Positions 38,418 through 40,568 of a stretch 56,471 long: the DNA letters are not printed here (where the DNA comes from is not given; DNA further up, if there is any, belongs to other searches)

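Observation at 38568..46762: Candidate uncharacterised system: Fe-S DinG/XPD-family helicase followed by a tandemly duplicated, translationally coupled pair (HigB/Gp49-fold protein A + about 610-aa helical protein B)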

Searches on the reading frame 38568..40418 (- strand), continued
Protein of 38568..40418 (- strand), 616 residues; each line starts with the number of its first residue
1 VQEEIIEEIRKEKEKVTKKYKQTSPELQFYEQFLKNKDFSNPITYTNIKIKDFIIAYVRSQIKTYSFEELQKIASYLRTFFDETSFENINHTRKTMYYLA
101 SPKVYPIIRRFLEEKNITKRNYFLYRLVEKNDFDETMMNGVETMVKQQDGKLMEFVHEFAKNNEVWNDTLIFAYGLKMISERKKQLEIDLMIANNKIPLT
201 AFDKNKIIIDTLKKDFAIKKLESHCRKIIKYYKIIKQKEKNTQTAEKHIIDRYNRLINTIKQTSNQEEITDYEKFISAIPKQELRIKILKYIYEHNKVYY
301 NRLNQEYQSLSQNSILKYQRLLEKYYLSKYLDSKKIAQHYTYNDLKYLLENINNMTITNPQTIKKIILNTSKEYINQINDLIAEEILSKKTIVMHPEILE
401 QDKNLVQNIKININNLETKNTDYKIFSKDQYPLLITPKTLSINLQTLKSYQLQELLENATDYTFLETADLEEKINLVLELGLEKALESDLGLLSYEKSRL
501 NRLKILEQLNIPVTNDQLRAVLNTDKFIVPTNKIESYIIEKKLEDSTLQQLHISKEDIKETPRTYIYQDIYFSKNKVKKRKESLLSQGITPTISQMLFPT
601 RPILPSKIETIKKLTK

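Call 79: search_solved_structures(query=A2, max_evalue=10, show_alignments=3)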
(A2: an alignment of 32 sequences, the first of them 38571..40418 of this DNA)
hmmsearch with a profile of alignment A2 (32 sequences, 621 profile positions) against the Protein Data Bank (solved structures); distinct sequences matched with E-value up to 10: 20.
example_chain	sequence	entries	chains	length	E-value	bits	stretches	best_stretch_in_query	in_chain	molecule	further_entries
3l8i_A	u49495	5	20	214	0.002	19.9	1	105-230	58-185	Programmed cell death protein 10 | Cerebral cavernous malformations 3 protein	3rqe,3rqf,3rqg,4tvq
3ajm_A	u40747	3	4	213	0.0025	19.6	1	105-231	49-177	Programmed cell death protein 10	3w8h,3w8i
4geh_A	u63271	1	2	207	0.003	19.3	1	105-230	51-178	Programmed cell death protein 10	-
3l8j_A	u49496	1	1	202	0.0031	19.2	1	105-230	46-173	Programmed cell death protein 10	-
7t03_A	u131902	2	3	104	0.01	17.5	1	135-238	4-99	Cold unfolding four helix bundle | Designed cold unfolding four helix bundle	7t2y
6fia_A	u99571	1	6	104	0.078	14.6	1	128-206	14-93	LINE-1 retrotransposable element ORF1 protein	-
7tcd_A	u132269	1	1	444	0.26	12.9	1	107-262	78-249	D13 LOV2-DARPin fusion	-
5zui_A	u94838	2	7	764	0.3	12.7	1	165-248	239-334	Heat Shock Protein 104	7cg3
7smi_A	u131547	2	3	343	0.42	12.2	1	79-193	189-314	L-galactose dehydrogenase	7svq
2waq_Q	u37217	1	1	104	0.54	11.8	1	135-214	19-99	DNA-DIRECTED RNA POLYMERASE RPO13 SUBUNIT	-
8v24_A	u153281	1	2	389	1.6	10.2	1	94-238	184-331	Lipopolysaccharide assembly protein B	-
7t6d_A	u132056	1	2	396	1.7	10.2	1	94-238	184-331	Lipopolysaccharide assembly protein B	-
4zlh_A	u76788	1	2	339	1.7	10.2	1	93-238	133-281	Lipopolysaccharide assembly protein B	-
7ng8_D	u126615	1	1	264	2.4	9.7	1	122-250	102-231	Klebicin C activity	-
6w2q_A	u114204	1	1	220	3.3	9.2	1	68-213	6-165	Junction 34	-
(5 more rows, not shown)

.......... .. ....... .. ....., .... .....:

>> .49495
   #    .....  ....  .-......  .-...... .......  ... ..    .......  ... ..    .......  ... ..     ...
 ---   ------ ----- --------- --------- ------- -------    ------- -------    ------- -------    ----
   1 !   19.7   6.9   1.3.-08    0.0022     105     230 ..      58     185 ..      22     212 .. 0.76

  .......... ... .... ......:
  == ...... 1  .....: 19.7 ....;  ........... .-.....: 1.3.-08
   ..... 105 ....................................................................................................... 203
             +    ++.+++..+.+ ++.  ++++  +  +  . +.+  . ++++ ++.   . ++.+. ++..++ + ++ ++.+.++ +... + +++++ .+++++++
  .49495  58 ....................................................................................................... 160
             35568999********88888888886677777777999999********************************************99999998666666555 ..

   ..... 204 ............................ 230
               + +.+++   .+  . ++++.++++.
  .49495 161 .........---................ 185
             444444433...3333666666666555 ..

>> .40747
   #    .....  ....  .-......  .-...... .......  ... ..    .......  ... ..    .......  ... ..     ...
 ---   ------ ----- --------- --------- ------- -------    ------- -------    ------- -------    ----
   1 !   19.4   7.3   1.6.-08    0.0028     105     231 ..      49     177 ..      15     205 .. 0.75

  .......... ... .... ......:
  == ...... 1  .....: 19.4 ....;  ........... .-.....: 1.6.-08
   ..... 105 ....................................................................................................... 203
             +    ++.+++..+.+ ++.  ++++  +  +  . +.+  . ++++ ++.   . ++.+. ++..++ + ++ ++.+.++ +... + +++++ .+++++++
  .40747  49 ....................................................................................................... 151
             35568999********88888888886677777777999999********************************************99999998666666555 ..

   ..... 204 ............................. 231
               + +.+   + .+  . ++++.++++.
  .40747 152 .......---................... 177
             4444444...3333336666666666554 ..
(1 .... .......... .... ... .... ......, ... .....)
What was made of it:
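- Tried and rejected: The B profile hit PDCD10 at E 0.002 in a K/E-rich, high-bias segment, judged compositional (call 79).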
